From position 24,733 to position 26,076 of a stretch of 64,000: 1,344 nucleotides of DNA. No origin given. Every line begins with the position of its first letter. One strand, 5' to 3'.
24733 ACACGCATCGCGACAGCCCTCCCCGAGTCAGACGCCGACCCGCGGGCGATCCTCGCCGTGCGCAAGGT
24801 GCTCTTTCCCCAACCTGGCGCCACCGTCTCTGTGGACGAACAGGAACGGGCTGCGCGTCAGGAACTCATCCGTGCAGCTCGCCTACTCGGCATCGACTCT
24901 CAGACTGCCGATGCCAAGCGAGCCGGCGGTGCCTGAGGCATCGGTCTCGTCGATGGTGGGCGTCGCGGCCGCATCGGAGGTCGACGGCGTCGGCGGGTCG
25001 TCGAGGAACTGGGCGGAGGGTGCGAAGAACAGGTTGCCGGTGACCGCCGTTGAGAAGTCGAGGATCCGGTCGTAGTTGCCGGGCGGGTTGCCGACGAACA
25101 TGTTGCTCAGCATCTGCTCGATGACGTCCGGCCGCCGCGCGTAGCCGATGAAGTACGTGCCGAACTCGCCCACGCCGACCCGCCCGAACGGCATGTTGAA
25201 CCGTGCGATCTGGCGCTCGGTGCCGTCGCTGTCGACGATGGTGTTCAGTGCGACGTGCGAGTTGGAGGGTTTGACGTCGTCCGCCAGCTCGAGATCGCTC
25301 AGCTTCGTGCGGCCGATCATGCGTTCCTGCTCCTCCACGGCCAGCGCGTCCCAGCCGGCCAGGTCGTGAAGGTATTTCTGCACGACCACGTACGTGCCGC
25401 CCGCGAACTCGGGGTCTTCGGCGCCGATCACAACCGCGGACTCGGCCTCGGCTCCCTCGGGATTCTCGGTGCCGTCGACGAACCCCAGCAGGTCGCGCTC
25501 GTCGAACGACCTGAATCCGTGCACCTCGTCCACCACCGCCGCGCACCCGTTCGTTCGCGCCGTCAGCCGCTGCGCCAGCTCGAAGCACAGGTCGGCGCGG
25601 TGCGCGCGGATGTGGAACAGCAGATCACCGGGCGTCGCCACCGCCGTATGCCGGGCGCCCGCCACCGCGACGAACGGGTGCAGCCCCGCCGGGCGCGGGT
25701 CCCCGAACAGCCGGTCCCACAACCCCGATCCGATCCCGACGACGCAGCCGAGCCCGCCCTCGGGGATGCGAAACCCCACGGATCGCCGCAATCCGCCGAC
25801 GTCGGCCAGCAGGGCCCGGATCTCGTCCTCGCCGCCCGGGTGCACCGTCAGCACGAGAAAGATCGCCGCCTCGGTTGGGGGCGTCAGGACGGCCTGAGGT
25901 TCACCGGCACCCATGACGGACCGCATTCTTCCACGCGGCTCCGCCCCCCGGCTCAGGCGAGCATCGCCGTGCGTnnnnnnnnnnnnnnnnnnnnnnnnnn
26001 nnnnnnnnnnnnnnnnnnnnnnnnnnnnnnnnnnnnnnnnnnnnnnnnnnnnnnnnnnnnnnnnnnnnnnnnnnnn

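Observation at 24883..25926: DyP peroxidase carrying an encapsulin cargo-loading peptide but no adjacent shell gene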

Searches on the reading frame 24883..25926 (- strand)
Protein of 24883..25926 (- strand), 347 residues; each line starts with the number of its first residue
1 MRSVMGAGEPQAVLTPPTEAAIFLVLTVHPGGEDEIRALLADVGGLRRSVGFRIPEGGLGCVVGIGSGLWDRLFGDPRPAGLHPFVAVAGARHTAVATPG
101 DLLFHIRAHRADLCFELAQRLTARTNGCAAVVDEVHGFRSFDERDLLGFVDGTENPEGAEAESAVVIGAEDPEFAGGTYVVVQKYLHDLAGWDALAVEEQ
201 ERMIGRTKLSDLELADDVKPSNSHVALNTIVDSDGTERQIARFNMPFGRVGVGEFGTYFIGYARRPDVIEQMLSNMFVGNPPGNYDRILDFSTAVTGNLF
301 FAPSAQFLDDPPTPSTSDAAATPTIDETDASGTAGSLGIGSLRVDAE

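Call 3: search_protein_families(library=pfam, proteins=[window:24883-25926:-], max_evalue=0.01)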
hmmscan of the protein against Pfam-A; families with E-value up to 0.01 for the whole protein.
window:24883-25926:- (347 aa): 2 families
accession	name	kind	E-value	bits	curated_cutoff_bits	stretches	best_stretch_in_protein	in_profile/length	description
PF20628.3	Dyp_perox_C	-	5.2e-58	195.9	20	1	142-306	1-165/166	Dyp-type peroxidase, C-terminal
PF04261.18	Dyp_perox_N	-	1e-31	110.3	20.4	1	11-139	2-146/146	Dyp-type peroxidase, N-terminal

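Call 4: search_protein_families(library=ncbifam, proteins=[window:24883-25926:-], max_evalue=0.01)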
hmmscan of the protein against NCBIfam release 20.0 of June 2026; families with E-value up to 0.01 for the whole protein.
window:24883-25926:- (347 aa): 2 families
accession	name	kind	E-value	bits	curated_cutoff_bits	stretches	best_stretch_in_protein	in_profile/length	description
TIGR01413.1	Dyp_perox_fam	superfamily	2e-81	273.8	100.5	1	11-307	2-322/323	Dyp-type peroxidase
TIGR01412.1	tat_substr_1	equivalog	3.5e-16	59.1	428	1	58-211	131-301/420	iron uptake transporter deferrochelatase/peroxidase subunit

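Call 5: find_homologous_proteins(query=window:24883-25926:-, max_evalue=1e-20)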
Query window:24883-25926:- (347 aa): 8000 proteins with E <= 1e-20 among 8000 candidates; the best 120 are listed.
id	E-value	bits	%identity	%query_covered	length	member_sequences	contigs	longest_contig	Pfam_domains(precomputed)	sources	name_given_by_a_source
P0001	2.0e-228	775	100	100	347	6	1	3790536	PF04261.19,PF20628.4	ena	-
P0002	1.2e-204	697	91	99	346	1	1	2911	PF04261.19,PF20628.4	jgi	jgi:porphyrinogen peroxidase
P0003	1.7e-197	674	90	99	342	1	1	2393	PF04261.19,PF20628.4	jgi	jgi:porphyrinogen peroxidase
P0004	1.0e-196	671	88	99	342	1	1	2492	PF04261.19,PF20628.4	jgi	jgi:porphyrinogen peroxidase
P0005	7.2e-173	593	80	97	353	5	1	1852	PF04261.19,PF20628.4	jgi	jgi:putative iron-dependent peroxidase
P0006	1.5e-171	588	81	98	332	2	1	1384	PF04261.19,PF20628.4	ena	-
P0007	2.0e-171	588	79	98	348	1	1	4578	PF04261.19,PF20628.4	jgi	jgi:putative iron-dependent peroxidase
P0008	6.8e-171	586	78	98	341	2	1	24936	PF04261.19,PF20628.4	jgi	jgi:putative iron-dependent peroxidase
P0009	1.8e-170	585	79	97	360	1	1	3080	PF04261.19,PF20628.4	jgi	jgi:putative iron-dependent peroxidase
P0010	2.4e-170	584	79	94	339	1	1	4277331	PF04261.19,PF20628.4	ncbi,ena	-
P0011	3.5e-170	584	78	98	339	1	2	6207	PF04261.19,PF20628.4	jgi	jgi:putative iron-dependent peroxidase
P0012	3.5e-170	584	78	98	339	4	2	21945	PF04261.19,PF20628.4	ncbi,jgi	ncbi:MAG: Dyp-type peroxidase [Solirubrobacteraceae bacterium]|jgi:putative iron-dependent peroxidas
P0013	5.1e-170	583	77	98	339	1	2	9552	PF04261.19,PF20628.4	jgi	jgi:porphyrinogen peroxidase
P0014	2.3e-169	581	78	99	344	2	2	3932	PF04261.19,PF20628.4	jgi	jgi:putative iron-dependent peroxidase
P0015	5.2e-169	580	78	97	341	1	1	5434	PF04261.19,PF20628.4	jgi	jgi:putative iron-dependent peroxidase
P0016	8.4e-169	579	78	97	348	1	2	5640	PF04261.19,PF20628.4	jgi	jgi:putative iron-dependent peroxidase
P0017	8.6e-169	579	78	98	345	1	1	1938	PF04261.19,PF20628.4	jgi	jgi:putative iron-dependent peroxidase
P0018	1.4e-168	579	76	98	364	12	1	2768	PF04261.19,PF20628.4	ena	-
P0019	1.5e-168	579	77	98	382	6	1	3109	PF04261.19,PF20628.4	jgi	jgi:putative iron-dependent peroxidase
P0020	1.6e-168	578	77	98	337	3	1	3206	PF04261.19,PF20628.4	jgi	jgi:putative iron-dependent peroxidase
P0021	1.6e-168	578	79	97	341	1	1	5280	PF04261.19,PF20628.4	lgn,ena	-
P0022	2.1e-168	578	79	97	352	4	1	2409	PF04261.19,PF20628.4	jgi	jgi:porphyrinogen peroxidase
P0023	2.4e-168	578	76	98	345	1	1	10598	PF04261.19,PF20628.4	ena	-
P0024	2.4e-168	578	77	98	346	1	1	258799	PF04261.19,PF20628.4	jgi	jgi:porphyrinogen peroxidase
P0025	2.8e-168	578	78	97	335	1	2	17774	PF04261.19,PF20628.4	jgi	jgi:porphyrinogen peroxidase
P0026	2.9e-168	578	76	98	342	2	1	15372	PF04261.19,PF20628.4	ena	-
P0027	3.7e-168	577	76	98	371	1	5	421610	PF04261.19,PF20628.4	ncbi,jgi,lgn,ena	jgi:putative iron-dependent peroxidase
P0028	4.2e-168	577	78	97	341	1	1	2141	PF04261.19,PF20628.4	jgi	jgi:porphyrinogen peroxidase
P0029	5.9e-168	577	78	97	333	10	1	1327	PF04261.19,PF20628.4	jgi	-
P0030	6.4e-168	576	76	98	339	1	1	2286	PF04261.19,PF20628.4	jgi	jgi:putative iron-dependent peroxidase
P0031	6.9e-168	576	76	98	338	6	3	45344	PF04261.19,PF20628.4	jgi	jgi:putative iron-dependent peroxidase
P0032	8.6e-168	576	75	98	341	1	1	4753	PF04261.19,PF20628.4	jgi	jgi:putative iron-dependent peroxidase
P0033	1.5e-167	575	77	98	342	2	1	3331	PF04261.19,PF20628.4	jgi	jgi:porphyrinogen peroxidase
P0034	1.6e-167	575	76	98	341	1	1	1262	PF04261.19,PF20628.4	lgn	-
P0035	1.6e-167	575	76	99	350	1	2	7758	PF04261.19,PF20628.4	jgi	jgi:putative iron-dependent peroxidase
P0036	2.8e-167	574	76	98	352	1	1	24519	PF04261.19,PF20628.4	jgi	jgi:porphyrinogen peroxidase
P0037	3.4e-167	574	77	98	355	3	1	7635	PF04261.19,PF20628.4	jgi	jgi:putative iron-dependent peroxidase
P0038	4.0e-167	574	77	98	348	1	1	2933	PF04261.19,PF20628.4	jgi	jgi:putative iron-dependent peroxidase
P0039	5.4e-167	573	81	90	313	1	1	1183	PF04261.19,PF20628.4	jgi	jgi:putative iron-dependent peroxidase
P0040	5.4e-167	573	77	97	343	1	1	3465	PF04261.19,PF20628.4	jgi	jgi:putative iron-dependent peroxidase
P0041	9.1e-167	573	76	98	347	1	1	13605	PF04261.19,PF20628.4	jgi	jgi:putative iron-dependent peroxidase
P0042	1.1e-166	572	76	97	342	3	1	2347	PF04261.19,PF20628.4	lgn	-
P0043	1.2e-166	572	78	97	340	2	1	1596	PF04261.19,PF20628.4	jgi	jgi:porphyrinogen peroxidase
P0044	2.0e-166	572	77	97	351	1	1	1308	PF04261.19,PF20628.4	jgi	jgi:porphyrinogen peroxidase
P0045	2.1e-166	571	76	97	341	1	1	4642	PF04261.19,PF20628.4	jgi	jgi:putative iron-dependent peroxidase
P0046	2.5e-166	571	82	88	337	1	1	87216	PF04261.19,PF20628.4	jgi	jgi:putative iron-dependent peroxidase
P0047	2.5e-166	571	76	98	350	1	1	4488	PF04261.19,PF20628.4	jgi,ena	-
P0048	2.6e-166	571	79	98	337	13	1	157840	PF04261.19,PF20628.4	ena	-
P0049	5.0e-166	570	76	98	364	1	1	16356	PF04261.19,PF20628.4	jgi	jgi:porphyrinogen peroxidase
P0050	6.0e-166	570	76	98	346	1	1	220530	PF04261.19,PF20628.4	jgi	jgi:putative iron-dependent peroxidase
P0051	7.1e-166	570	76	98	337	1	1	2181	PF04261.19,PF20628.4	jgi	jgi:putative iron-dependent peroxidase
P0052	8.2e-166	569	76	98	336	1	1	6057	PF04261.19,PF20628.4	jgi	jgi:porphyrinogen peroxidase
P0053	9.0e-166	569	75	99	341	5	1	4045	PF04261.19,PF20628.4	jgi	jgi:putative iron-dependent peroxidase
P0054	9.2e-166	569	78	98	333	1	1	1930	PF04261.19,PF20628.4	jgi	jgi:putative iron-dependent peroxidase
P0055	9.6e-166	569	75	98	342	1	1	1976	PF04261.19,PF20628.4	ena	-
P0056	1.1e-165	569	76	98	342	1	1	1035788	PF04261.19,PF20628.4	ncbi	-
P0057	1.3e-165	569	76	98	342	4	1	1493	PF04261.19,PF20628.4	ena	-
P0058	1.3e-165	569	76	97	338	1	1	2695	PF04261.19,PF20628.4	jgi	jgi:putative iron-dependent peroxidase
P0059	1.4e-165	569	77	95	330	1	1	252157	PF04261.19,PF20628.4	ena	-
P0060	1.5e-165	569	76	98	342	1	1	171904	PF04261.19,PF20628.4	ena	-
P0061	1.6e-165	569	77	98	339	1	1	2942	PF04261.19,PF20628.4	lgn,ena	-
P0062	1.7e-165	568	78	88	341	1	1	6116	PF04261.19,PF20628.4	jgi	jgi:porphyrinogen peroxidase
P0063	1.8e-165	568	75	98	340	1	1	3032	PF04261.19,PF20628.4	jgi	jgi:putative iron-dependent peroxidase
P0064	1.8e-165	568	75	98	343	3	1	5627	PF04261.19,PF20628.4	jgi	jgi:putative iron-dependent peroxidase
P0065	1.9e-165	568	75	97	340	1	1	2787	PF04261.19,PF20628.4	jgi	jgi:porphyrinogen peroxidase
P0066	2.0e-165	568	77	98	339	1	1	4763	PF04261.19,PF20628.4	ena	-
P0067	2.2e-165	568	77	97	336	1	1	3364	PF04261.19,PF20628.4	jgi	jgi:putative iron-dependent peroxidase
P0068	2.3e-165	568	76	97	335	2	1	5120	PF04261.19,PF20628.4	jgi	jgi:putative iron-dependent peroxidase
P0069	2.5e-165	568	76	97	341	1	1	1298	PF04261.19,PF20628.4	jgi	jgi:porphyrinogen peroxidase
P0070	2.6e-165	568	76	98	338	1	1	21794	PF04261.19,PF20628.4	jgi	jgi:porphyrinogen peroxidase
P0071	2.7e-165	568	74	98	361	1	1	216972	PF04261.19,PF20628.4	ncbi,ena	-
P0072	2.7e-165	568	73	98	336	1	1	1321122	PF04261.19,PF20628.4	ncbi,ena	-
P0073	2.8e-165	568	77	97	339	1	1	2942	PF04261.19,PF20628.4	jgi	-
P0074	3.4e-165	567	76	99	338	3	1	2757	PF04261.19,PF20628.4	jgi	jgi:porphyrinogen peroxidase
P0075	4.4e-165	567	76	97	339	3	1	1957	PF04261.19,PF20628.4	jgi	jgi:putative iron-dependent peroxidase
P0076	4.7e-165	567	82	86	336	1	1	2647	PF04261.19,PF20628.4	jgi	jgi:porphyrinogen peroxidase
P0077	4.8e-165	567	75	97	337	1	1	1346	PF04261.19,PF20628.4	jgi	jgi:putative iron-dependent peroxidase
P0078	5.9e-165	567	76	97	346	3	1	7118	PF04261.19,PF20628.4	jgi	jgi:porphyrinogen peroxidase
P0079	7.1e-165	566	77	97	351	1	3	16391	PF04261.19,PF20628.4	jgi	jgi:putative iron-dependent peroxidase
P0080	7.5e-165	566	76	99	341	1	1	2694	PF04261.19,PF20628.4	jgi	jgi:putative iron-dependent peroxidase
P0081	7.5e-165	566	74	98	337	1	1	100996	PF04261.19,PF20628.4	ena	-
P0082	7.6e-165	566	76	97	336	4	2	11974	PF04261.19,PF20628.4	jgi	jgi:putative iron-dependent peroxidase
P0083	7.6e-165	566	75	99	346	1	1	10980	PF04261.19,PF20628.4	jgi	jgi:putative iron-dependent peroxidase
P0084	8.5e-165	566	76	98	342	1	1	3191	PF04261.19,PF20628.4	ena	-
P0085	8.5e-165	566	75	98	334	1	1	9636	PF04261.19,PF20628.4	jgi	jgi:porphyrinogen peroxidase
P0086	8.9e-165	566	77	97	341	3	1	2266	PF04261.19,PF20628.4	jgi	jgi:putative iron-dependent peroxidase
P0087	9.0e-165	566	77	97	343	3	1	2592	PF04261.19,PF20628.4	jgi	jgi:putative iron-dependent peroxidase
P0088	9.1e-165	566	76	97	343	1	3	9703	PF04261.19,PF20628.4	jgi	jgi:putative iron-dependent peroxidase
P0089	1.1e-164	566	74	98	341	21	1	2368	PF04261.19,PF20628.4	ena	-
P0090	1.2e-164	566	77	98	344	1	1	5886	PF04261.19,PF20628.4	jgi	jgi:putative iron-dependent peroxidase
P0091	1.2e-164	566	77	97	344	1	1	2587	PF04261.19,PF20628.4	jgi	jgi:putative iron-dependent peroxidase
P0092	1.2e-164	566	77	98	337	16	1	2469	PF04261.19,PF20628.4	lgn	-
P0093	1.3e-164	565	76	98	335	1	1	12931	PF04261.19,PF20628.4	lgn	-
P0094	1.4e-164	565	77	99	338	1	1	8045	PF04261.19,PF20628.4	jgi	jgi:porphyrinogen peroxidase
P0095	1.6e-164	565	77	98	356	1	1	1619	PF04261.19,PF20628.4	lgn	-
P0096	1.6e-164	565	76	98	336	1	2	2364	PF04261.19,PF20628.4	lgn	-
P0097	1.7e-164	565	76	97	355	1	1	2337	PF04261.19,PF20628.4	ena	-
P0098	1.7e-164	565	75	98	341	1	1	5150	PF04261.19,PF20628.4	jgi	jgi:putative iron-dependent peroxidase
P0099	2.0e-164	565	75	98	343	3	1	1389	PF04261.19,PF20628.4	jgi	jgi:putative iron-dependent peroxidase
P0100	2.0e-164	565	76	97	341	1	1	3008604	PF04261.19,PF20628.4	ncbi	-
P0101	2.2e-164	565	76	98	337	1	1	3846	PF04261.19,PF20628.4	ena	-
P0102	2.4e-164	565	75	98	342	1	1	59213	PF04261.19,PF20628.4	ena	-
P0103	2.4e-164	565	76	98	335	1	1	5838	PF04261.19,PF20628.4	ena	-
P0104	3.0e-164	564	76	97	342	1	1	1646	PF04261.19,PF20628.4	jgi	-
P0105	3.2e-164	564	75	98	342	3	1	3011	PF04261.19,PF20628.4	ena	-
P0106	3.2e-164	564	75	97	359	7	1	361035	PF04261.19,PF20628.4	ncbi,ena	-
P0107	3.2e-164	564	76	98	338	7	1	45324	PF04261.19,PF20628.4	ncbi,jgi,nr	ncbi:MAG TPA: Dyp-type peroxidase [Solirubrobacteraceae bacterium]|jgi:putative iron-dependent perox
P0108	3.7e-164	564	75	99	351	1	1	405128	PF04261.19,PF20628.4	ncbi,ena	-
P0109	3.8e-164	564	76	97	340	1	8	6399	PF04261.19,PF20628.4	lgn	-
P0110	3.9e-164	564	74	98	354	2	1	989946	PF04261.19,PF20628.4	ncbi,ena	-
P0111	4.9e-164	564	75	98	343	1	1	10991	PF04261.19,PF20628.4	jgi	jgi:putative iron-dependent peroxidase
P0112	4.9e-164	564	75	97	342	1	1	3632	PF04261.19,PF20628.4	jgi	jgi:porphyrinogen peroxidase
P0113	5.2e-164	564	76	98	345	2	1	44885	PF04261.19,PF20628.4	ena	-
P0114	5.3e-164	564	77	97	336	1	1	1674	PF04261.19,PF20628.4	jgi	jgi:porphyrinogen peroxidase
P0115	5.4e-164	564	76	97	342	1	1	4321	PF04261.19,PF20628.4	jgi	jgi:putative iron-dependent peroxidase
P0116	5.9e-164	563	75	97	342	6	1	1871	PF04261.19,PF20628.4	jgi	jgi:porphyrinogen peroxidase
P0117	6.0e-164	563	76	97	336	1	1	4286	PF04261.19,PF20628.4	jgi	jgi:putative iron-dependent peroxidase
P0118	6.4e-164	563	75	97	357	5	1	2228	PF04261.19,PF20628.4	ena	-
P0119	7.7e-164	563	76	97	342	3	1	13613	PF04261.19,PF20628.4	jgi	jgi:porphyrinogen peroxidase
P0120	7.9e-164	563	75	97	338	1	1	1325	PF04261.19,PF20628.4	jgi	jgi:porphyrinogen peroxidase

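Call 7: find_encoding_contigs(protein=P0001, flank=10000, max_places=4)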
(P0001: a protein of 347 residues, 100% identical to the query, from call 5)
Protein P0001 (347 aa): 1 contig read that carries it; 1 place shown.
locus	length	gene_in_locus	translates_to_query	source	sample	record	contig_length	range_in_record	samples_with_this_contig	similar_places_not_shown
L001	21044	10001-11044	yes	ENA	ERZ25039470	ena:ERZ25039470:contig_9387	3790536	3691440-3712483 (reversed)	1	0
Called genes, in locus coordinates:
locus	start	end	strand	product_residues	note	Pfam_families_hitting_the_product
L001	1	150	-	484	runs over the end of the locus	PF02788:RuBisCO_large_N, PF00016:RuBisCO_large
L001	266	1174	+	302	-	PF00126:HTH_1, PF03466:LysR_substrate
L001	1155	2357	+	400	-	PF05147:LANC_like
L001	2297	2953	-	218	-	PF11361:DUF3159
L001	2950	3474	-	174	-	PF03551:PadR, PF13601:HTH_34 (weak), PF10400:Vir_act_alpha_C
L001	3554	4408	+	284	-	-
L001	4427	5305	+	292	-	PF00892:EamA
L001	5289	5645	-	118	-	-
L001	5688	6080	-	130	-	-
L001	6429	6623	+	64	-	-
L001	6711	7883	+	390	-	PF01571:GCV_T, PF08669:GCV_T_C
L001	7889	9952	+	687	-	PF00724:Oxidored_FMN, PF07992:Pyr_redox_2 (weak), PF00070:Pyr_redox (faint), PF07992:Pyr_redox_2, PF12831:FAD_oxidored (weak), PF13450:NAD_binding_8, PF22620:OYE-like_second_a-b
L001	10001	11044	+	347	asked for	PF04261:Dyp_perox_N, PF20628:Dyp_perox_C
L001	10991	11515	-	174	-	-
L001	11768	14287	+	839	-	PF00989:PAS (faint), PF08447:PAS_3, PF00990:GGDEF, PF00563:EAL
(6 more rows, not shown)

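Call 8: find_encoding_contigs(protein=P0010, flank=10000, max_places=3)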
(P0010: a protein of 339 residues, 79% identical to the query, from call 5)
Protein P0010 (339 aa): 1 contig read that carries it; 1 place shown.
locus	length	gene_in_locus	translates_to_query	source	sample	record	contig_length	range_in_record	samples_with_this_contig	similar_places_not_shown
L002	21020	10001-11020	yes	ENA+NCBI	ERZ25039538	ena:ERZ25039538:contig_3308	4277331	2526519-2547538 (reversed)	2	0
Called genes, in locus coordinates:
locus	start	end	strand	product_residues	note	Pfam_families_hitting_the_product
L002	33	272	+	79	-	-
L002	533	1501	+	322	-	PF01145:Band_7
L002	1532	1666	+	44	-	-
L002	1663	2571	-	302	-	PF03706:LPG_synthase_TM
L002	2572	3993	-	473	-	PF19295:SufBD_N, PF01458:SUFBD_core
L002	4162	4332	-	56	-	-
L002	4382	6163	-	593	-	PF19291:TREH_N, PF00723:Glyco_hydro_15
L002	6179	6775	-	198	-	PF03861:ANTAR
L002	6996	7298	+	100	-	-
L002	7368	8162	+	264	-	PF08386:Abhydrolase_4 (faint), PF00561:Abhydrolase_1, PF12146:Hydrolase_4, PF12697:Abhydrolase_6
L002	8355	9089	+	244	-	PF14329:DUF4386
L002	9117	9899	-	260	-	PF05988:DUF899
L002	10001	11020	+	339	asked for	PF04261:Dyp_perox_N, PF20628:Dyp_perox_C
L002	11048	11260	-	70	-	PF20059:DUF6458 (weak)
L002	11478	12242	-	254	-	PF12730:ABC2_membrane_4 (weak)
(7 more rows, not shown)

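Call 9: find_encoding_contigs(protein=P0072, flank=10000, max_places=3)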
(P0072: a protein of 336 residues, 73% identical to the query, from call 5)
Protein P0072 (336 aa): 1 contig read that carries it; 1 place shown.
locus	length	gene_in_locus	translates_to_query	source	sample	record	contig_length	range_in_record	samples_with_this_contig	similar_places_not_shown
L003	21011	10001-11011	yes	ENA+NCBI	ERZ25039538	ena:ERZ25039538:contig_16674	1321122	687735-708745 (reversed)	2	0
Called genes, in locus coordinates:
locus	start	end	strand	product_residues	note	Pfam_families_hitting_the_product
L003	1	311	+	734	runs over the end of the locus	PF13185:GAF_2, PF01590:GAF (weak), PF00989:PAS (weak), PF08448:PAS_4, PF13426:PAS_9, PF01590:GAF, PF13185:GAF_2, PF07228:SpoIIE, +2 more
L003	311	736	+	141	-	PF13581:HATPase_c_2, PF02518:HATPase_c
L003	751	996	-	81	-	PF20120:DUF6510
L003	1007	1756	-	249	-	PF00970:FAD_binding_6, PF00175:NAD_binding_1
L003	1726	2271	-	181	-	PF00174:Oxidored_molyb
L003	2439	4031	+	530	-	PF00732:GMC_oxred_N, PF00890:FAD_binding_2 (faint), PF01266:DAO, PF05834:Lycopene_cycl (weak), PF05199:GMC_oxred_C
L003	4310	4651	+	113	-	PF00106:adh_short, PF13561:adh_short_C2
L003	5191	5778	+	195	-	PF13302:Acetyltransf_3, PF13420:Acetyltransf_4, PF00583:Acetyltransf_1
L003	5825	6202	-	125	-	PF23636:DUF7144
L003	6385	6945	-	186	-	PF06897:DUF1269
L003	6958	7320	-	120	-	-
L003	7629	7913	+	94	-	-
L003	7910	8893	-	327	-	PF04542:Sigma70_r2, PF08281:Sigma70_r4_2, PF12680:SnoaL_2 (weak)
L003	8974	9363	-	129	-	PF00903:Glyoxalase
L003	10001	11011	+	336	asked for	PF04261:Dyp_perox_N, PF20628:Dyp_perox_C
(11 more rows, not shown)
